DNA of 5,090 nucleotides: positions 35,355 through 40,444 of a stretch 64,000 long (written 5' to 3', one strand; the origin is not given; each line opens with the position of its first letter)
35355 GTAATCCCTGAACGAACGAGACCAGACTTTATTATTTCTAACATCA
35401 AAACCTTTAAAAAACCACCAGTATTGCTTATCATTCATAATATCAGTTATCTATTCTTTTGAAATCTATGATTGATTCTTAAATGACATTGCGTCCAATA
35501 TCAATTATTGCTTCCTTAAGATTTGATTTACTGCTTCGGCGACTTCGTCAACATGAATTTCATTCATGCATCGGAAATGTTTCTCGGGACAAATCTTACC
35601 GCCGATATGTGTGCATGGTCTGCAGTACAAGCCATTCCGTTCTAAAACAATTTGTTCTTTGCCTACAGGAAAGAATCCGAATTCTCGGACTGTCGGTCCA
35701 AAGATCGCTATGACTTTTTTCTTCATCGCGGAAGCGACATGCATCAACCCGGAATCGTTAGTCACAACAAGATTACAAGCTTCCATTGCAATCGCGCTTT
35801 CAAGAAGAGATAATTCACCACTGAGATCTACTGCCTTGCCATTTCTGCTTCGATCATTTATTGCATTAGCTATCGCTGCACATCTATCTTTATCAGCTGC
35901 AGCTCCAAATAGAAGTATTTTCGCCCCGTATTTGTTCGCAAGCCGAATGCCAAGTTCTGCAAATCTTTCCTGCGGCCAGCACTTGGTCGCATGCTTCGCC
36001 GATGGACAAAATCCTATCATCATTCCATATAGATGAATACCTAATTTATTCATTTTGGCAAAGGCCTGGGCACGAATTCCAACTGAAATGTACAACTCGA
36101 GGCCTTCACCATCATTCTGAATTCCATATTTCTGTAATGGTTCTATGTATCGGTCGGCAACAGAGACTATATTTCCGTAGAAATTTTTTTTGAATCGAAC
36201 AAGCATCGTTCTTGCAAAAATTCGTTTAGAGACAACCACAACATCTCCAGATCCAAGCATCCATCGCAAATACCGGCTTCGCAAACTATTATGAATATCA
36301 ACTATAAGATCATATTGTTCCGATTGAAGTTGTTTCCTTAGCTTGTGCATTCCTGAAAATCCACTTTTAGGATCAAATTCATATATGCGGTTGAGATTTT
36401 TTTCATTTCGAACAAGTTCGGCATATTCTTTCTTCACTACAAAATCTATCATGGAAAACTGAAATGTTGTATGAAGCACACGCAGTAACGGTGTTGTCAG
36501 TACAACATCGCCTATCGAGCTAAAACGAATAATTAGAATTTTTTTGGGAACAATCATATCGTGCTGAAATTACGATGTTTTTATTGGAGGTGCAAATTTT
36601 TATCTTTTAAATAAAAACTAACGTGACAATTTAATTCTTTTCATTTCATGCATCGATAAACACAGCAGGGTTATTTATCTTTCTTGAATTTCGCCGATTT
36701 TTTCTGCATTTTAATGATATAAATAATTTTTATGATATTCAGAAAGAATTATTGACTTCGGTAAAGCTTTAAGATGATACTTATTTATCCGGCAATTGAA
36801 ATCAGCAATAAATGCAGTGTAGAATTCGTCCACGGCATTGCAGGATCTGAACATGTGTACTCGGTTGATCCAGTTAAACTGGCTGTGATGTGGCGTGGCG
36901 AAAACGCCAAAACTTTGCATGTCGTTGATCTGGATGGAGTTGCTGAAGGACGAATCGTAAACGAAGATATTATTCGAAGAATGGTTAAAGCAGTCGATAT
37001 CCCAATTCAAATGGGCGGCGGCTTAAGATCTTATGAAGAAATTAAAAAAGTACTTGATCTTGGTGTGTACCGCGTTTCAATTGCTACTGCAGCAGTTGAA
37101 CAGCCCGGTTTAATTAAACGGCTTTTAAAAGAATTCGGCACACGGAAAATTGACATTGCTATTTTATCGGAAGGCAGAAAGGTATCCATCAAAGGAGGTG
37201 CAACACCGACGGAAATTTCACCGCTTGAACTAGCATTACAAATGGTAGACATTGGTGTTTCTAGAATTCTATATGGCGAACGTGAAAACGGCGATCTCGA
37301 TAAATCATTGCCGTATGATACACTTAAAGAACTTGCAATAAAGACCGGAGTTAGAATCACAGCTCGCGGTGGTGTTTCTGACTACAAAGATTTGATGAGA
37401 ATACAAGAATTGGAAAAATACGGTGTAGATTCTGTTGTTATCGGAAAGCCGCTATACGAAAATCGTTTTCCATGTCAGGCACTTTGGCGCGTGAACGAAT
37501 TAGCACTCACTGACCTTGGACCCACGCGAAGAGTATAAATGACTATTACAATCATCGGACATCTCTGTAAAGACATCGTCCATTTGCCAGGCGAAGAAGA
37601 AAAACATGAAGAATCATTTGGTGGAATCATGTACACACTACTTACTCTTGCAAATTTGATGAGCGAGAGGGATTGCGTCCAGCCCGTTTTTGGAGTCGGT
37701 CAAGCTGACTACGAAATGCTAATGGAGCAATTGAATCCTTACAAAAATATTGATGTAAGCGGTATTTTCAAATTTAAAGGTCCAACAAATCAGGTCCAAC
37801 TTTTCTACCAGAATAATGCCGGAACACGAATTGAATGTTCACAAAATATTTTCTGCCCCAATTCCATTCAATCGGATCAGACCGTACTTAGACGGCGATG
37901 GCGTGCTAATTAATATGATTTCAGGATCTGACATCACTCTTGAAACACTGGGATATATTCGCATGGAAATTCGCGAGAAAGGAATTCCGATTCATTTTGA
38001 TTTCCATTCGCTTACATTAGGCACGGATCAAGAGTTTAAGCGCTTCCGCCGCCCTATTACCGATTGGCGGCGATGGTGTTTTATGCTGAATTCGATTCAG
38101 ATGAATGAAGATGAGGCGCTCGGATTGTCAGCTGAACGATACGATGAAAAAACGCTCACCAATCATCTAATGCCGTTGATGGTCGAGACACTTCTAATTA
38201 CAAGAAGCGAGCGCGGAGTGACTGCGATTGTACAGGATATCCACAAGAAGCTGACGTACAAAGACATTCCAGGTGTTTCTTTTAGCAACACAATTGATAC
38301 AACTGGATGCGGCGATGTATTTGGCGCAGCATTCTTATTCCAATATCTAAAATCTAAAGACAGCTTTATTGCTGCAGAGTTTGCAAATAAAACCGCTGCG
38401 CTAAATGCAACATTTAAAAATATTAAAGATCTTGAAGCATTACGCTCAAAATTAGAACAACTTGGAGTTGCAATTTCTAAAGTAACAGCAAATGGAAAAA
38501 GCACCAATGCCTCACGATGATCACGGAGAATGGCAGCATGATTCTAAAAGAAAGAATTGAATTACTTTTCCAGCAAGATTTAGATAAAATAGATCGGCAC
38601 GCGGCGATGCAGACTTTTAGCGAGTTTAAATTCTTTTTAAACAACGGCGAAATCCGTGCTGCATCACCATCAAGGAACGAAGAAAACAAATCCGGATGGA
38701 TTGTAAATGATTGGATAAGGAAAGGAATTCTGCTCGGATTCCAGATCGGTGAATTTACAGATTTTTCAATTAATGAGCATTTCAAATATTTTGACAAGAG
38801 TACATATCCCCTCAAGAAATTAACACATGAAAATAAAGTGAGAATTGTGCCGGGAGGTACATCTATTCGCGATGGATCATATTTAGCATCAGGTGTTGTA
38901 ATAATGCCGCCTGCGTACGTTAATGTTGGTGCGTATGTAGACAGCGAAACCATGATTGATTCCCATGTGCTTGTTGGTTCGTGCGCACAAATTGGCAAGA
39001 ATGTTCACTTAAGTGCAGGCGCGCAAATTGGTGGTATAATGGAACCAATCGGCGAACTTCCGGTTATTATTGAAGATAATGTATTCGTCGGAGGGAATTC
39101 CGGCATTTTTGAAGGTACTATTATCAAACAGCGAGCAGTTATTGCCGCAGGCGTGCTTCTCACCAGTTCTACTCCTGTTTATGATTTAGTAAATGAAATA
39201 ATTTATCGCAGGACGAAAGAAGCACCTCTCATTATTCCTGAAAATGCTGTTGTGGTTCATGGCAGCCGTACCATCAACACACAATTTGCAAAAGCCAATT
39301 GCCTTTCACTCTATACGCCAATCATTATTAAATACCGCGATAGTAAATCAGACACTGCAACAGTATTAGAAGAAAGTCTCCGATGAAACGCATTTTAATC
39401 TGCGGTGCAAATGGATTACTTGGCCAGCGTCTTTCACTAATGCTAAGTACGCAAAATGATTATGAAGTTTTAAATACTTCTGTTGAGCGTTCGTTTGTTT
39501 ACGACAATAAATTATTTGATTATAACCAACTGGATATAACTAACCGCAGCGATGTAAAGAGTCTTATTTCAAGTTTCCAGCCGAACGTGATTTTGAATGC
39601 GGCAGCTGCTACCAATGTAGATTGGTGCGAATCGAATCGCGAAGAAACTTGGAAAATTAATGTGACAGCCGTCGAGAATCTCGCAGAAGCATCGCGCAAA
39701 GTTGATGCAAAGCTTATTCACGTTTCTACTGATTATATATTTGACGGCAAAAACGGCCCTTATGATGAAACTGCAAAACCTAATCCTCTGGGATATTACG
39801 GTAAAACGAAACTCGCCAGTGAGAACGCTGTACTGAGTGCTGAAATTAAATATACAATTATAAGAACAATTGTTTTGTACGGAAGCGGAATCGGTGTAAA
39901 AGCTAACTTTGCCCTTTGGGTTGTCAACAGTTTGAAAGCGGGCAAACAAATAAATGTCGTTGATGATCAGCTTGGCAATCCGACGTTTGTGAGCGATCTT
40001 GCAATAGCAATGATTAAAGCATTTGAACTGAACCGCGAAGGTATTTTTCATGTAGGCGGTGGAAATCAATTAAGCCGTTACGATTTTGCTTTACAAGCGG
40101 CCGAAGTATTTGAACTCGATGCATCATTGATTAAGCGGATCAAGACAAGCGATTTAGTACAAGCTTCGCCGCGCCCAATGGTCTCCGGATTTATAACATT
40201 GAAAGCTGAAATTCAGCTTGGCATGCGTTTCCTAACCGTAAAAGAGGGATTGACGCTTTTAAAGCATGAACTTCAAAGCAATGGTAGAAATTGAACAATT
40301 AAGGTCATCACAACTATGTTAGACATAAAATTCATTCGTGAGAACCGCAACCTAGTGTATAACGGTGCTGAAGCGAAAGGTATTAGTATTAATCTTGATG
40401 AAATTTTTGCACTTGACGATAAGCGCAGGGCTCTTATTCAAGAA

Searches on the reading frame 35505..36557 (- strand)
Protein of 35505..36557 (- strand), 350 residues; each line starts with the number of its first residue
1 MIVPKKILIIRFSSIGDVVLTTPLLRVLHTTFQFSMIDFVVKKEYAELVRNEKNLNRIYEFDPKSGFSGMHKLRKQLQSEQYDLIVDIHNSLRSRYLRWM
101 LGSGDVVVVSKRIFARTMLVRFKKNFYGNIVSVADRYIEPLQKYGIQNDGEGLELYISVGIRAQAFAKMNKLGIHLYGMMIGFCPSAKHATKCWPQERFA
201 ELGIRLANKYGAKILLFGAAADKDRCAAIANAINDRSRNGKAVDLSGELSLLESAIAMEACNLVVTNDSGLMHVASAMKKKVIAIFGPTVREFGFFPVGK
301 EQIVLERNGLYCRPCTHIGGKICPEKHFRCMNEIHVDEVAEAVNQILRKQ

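Call 70: search_protein_families(library=pfam, proteins=[window:35505-36557:-], max_evalue=0.00001)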
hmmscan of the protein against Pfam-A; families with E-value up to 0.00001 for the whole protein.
window:35505-36557:- (350 aa): 1 family
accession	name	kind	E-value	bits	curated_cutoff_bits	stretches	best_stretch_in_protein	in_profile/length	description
PF01075.23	Glyco_transf_9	-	7.6e-38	130.7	22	1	70-318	1-239/247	Glycosyltransferase family 9 (heptosyltransferase)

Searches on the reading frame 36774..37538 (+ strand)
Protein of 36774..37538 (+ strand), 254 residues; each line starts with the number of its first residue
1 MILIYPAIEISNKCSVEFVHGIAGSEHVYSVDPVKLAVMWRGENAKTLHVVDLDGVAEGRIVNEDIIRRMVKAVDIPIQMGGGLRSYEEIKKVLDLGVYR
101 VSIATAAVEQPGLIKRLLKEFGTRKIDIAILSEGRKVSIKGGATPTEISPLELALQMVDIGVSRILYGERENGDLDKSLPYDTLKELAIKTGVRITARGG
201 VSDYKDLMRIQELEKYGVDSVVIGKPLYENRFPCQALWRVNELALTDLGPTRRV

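Call 46: search_protein_families(library=pfam, proteins=[window:36774-37538:+], max_evalue=0.0001)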
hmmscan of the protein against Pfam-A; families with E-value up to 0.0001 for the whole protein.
window:36774-37538:+ (254 aa): 2 families
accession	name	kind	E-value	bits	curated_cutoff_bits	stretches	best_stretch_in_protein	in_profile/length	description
PF00977.27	His_biosynth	-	4.4e-53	180.5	23.6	1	4-232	2-227/228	Histidine biosynthesis protein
PF01207.24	Dus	-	1.9e-05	24.4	20.4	0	63-119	172-228/311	Dihydrouridine synthase (Dus)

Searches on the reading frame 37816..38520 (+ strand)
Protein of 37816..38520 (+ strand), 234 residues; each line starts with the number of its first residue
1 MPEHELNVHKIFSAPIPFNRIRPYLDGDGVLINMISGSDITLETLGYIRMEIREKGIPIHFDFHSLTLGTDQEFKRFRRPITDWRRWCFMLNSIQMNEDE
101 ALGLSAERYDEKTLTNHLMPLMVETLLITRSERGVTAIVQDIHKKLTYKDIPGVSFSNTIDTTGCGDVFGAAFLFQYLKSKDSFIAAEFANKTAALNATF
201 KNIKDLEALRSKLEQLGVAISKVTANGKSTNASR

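Call 46: search_protein_families(library=pfam, proteins=[window:37816-38520:+], max_evalue=0.0001)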
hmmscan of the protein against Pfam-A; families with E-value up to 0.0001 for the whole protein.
window:37816-38520:+ (234 aa): 1 family
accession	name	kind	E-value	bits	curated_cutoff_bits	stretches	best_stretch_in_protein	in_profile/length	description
PF00294.29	PfkB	-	1.3e-10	41.6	25.8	1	95-199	188-291/302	pfkB family carbohydrate kinase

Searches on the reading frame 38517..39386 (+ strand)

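Call 46: search_protein_families(library=pfam, proteins=[window:38517-39386:+], max_evalue=0.0001)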
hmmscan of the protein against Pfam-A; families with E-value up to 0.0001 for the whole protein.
window:38517-39386:+ (289 aa): 3 families
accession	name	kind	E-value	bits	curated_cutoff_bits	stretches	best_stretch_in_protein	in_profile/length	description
PF14602.12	Hexapep_2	-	2.1e-14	53.4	27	1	182-216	1-33/34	Hexapeptide repeat of succinyl-transferase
PF00132.30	Hexapep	-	1.9e-11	43.6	27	0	183-216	2-35/36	Bacterial transferase hexapeptide (six repeats)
PF14805.11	THDPS_N_2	-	3.5e-10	40.3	25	1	10-77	2-67/67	Tetrahydrodipicolinate N-succinyltransferase N-terminal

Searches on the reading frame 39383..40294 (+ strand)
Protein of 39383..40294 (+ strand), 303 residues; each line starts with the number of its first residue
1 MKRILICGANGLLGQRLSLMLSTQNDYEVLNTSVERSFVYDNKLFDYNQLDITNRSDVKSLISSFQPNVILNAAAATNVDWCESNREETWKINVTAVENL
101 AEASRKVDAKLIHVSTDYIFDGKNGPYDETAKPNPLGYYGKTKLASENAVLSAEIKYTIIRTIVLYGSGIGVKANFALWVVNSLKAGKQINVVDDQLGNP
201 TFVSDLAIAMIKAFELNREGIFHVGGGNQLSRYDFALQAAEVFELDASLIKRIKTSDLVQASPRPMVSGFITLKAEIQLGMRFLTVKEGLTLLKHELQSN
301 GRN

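Call 46: search_protein_families(library=pfam, proteins=[window:39383-40294:+], max_evalue=0.0001)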
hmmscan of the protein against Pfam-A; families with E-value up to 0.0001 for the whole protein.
window:39383-40294:+ (303 aa): 7 families
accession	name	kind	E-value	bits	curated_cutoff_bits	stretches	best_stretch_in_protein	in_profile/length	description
PF04321.23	RmlD_sub_bind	-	7.8e-72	242.2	27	1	3-293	2-281/287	RmlD substrate binding domain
PF01370.27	Epimerase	-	7.2e-32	111.1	20.9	1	4-222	1-237/240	NAD dependent epimerase/dehydratase family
PF16363.11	GDP_Man_Dehyd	-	1.5e-16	61.3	27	1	5-166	1-180/332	GDP-mannose 4,6 dehydratase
PF02719.21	Polysacc_synt_2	-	1.7e-12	47.6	20.2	1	48-171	59-173/293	Polysaccharide biosynthesis protein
PF01073.25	3Beta_HSD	-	1.3e-08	34.6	22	1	5-213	1-228/280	3-beta hydroxysteroid dehydrogenase/isomerase family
PF07993.18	NAD_binding_4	-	1.3e-06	28.2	20.1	1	68-192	90-234/258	Male sterility protein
PF13460.12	NAD_binding_10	-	1.6e-05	25.3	27.2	1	8-165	1-146/184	NAD(P)H-binding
